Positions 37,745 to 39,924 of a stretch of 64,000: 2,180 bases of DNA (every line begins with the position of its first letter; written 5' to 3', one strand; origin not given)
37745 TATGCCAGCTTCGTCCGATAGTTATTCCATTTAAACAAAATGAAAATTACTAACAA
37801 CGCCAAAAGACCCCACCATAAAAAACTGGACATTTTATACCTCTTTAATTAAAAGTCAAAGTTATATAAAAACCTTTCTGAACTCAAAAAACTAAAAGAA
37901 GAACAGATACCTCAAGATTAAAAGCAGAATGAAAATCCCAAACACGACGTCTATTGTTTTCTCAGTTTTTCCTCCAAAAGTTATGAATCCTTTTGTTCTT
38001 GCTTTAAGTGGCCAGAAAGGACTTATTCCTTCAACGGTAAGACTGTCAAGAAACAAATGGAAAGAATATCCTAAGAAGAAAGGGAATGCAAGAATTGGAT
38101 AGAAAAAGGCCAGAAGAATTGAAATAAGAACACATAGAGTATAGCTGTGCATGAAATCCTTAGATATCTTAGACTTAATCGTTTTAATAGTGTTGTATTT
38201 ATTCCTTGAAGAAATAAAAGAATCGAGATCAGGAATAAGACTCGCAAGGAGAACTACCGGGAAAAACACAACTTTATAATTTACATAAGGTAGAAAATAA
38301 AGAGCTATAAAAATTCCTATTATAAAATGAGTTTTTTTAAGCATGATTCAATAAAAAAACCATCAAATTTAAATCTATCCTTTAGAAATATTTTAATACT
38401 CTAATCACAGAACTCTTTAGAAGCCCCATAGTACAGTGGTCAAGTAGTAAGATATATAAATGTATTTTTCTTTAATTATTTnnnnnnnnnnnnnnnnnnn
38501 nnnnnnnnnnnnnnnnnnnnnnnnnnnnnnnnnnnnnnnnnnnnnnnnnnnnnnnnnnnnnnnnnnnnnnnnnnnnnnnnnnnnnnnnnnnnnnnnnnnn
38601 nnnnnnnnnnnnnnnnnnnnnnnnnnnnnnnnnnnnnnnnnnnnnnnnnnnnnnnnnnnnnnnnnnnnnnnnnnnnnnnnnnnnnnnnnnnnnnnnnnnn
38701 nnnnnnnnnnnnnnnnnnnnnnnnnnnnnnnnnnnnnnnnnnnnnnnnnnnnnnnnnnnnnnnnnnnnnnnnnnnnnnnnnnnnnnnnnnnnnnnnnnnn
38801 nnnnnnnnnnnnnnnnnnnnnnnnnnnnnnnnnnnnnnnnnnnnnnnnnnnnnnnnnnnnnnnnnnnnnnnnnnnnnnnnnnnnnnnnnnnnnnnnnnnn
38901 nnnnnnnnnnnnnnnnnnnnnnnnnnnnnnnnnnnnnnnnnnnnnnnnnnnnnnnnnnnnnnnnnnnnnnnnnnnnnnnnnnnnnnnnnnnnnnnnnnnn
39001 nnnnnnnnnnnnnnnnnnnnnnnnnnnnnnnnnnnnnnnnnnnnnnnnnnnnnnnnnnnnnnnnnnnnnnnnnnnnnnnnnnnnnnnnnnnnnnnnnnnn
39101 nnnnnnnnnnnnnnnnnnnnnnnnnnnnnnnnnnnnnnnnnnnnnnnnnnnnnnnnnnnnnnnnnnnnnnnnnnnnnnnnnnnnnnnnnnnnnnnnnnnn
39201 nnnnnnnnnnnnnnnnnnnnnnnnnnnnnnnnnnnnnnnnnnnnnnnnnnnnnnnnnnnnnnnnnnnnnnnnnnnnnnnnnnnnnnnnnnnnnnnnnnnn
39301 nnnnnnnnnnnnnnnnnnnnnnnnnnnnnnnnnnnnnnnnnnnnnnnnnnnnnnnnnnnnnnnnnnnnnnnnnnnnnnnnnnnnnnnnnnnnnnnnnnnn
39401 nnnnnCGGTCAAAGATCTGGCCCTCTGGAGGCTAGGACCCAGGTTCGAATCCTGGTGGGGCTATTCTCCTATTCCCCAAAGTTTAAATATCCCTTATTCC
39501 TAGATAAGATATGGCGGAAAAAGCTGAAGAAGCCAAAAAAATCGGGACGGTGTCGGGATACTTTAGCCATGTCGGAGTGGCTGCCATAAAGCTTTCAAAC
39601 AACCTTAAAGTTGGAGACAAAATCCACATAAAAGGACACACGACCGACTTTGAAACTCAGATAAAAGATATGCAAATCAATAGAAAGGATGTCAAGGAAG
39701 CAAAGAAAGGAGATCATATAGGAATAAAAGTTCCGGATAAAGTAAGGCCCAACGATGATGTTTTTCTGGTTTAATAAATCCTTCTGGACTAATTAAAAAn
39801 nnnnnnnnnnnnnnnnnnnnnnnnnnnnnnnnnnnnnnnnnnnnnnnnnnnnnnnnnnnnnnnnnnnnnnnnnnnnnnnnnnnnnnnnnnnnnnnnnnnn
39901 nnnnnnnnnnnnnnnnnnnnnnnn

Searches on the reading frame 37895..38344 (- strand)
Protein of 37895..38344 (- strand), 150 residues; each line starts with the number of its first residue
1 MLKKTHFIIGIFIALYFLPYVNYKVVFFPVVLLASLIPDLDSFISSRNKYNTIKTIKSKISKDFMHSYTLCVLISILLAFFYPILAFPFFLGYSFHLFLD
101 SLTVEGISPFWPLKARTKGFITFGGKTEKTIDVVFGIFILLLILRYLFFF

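Call 76: search_protein_families(library=pfam, proteins=[window:37895-38344:-], max_evalue=0.01)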
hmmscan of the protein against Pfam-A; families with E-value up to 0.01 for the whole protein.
window:37895-38344:- (150 aa): 1 family
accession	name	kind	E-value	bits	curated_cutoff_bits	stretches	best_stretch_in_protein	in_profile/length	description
PF04307.19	YdjM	-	1.3e-19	70.8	29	1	1-133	1-141/176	YdjM inner membrane protein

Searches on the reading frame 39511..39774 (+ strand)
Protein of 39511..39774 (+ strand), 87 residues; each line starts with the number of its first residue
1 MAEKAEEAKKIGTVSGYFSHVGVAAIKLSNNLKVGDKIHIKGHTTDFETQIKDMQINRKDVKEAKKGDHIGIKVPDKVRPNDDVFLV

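Call 20: find_encoding_contigs(protein=window:39511-39774:+, flank=3000, max_places=10)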
Protein window:39511-39774:+ (87 aa): no gene with exactly this product is on record in the collection.

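Call 76: search_protein_families(library=pfam, proteins=[window:39511-39771:+], max_evalue=0.01)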
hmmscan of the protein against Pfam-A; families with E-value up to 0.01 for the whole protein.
window:39511-39771:+ (87 aa): 3 families
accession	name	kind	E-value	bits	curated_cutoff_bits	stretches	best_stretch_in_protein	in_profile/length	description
PF03144.31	GTP_EFTU_D2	-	5.8e-06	27.1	30.3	1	32-74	13-58/73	Elongation factor Tu domain 2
PF16325.11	Peptidase_U32_C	-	0.00024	21.6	28.2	1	11-82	6-80/83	Peptidase family U32 C-terminal domain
PF13389.11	DUF4107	-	0.003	18.1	27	1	16-79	45-107/167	Protein of unknown function (DUF4107)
